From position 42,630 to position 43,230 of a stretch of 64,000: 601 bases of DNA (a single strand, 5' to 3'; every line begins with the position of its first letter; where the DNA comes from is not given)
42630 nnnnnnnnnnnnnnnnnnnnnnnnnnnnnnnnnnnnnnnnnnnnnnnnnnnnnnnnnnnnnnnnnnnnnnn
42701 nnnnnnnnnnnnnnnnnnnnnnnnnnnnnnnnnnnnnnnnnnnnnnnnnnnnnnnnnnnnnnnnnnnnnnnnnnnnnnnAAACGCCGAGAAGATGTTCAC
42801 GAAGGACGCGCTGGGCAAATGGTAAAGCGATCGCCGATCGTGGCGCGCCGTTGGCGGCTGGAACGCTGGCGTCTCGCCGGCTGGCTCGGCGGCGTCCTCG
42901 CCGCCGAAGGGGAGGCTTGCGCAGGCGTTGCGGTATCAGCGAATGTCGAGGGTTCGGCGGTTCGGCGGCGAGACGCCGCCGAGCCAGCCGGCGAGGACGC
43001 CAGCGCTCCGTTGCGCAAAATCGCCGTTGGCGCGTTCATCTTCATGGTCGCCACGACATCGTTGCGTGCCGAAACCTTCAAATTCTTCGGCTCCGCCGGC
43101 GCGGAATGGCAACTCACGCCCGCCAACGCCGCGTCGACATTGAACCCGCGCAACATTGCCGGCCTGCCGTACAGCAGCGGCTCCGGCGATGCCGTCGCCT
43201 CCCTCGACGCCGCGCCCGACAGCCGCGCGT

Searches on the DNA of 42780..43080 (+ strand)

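Call 69: search_rna_families(source=window, start=42780, end=43080, threshold=evalue, max_evalue=10)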
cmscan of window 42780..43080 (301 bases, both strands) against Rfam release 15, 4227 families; matches with E-value up to 10: 16.
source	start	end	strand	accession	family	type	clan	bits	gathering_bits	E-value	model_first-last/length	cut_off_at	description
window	42861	43008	-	RF04104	MIR918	Gene; miRNA;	-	41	268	4.7e-06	1-265/265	no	MIR918 microRNA precursor family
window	42861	43008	+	RF04104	MIR918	Gene; miRNA;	-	38.5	268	1.7e-05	1-265/265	no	MIR918 microRNA precursor family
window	42955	42990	-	RF02339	GlsR17_miR2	Gene; snRNA; snoRNA; CD-box;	-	21.2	84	0.019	16-51/63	no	Giardia snoRNA GlsR17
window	42860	43009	+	RF02000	MIR1846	Gene; miRNA;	-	20.9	77.5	0.11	1-110/110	no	MIR1846 microRNA precursor family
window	42882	42986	+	RF01020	mir-572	Gene; miRNA;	-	17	80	5.4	1-90/90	no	mir-572 microRNA precursor family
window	42853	42905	+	RF01738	gabT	Cis-reg;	-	15.9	45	7.3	1-61/61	no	gabT RNA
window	42817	43080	-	RF01390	isrG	Gene; sRNA;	-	14.6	100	0.054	46-279/279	5'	isrG Hfq binding RNA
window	42893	42975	+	RF03937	mir-9456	Gene; miRNA;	-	14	80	6.3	1-68/68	no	mir-9456 microRNA precursor family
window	42893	42975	-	RF03937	mir-9456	Gene; miRNA;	-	13.9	80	6.7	1-68/68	no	mir-9456 microRNA precursor family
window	42858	43080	+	RF02571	Mcr7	Gene; sRNA;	-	13.3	380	0.31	1-310/351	3'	mcr7 sRNA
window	42936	42993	+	RF02826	Scr6925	Gene; sRNA;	-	13.2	50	6.4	1-131/131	no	Streptomyces RNA 6925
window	42884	42906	+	RF02770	Ysr224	Gene; sRNA;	-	12.3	70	4.5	78-100/107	no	Yersinia sRNA 224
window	42879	42989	+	RF01390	isrG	Gene; sRNA;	-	9.4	100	1.8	117-217/279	no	isrG Hfq binding RNA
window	42977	42997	+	RF02886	npcTB_6715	Gene; sRNA;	-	8.3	72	8.3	1-212/212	no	Mycobacterium sRNA 6715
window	42846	42871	+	RF02741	Rev44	Gene; antisense;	-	7.9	178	5.4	287-312/336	no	Soft rot Enterobacteriaceae Rev 44 asRNA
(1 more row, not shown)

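Call 71: search_dna_similar(query=window:42860-43009:+, collection=plasmids, mode=distant, max_evalue=0.001)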
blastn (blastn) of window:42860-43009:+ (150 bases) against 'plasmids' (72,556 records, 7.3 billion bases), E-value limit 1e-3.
No match.

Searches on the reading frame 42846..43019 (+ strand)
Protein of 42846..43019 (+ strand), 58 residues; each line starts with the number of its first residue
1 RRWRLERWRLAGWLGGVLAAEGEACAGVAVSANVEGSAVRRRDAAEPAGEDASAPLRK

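Call 85: find_homologous_proteins(query=window:42846-43019:+, max_evalue=0.001)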
Query seq(58 aa) (58 aa): 8 proteins with E <= 0.001 among 16 candidates.
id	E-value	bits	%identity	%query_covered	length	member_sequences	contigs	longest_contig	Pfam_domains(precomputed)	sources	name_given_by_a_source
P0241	4.9e-17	78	74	100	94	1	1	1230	-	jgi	jgi:hypothetical protein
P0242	2.4e-16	76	82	88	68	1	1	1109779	-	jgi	jgi:hypothetical protein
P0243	2.5e-14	70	75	88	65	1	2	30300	-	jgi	jgi:hypothetical protein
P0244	5.6e-10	56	62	95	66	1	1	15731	-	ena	-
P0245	2.2e-7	48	55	95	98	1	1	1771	-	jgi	jgi:hypothetical protein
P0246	1.2e-6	46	69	62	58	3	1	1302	-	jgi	-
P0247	2.0e-4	39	50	93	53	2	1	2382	-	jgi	-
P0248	9.7e-4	37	79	48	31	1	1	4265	-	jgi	jgi:hypothetical protein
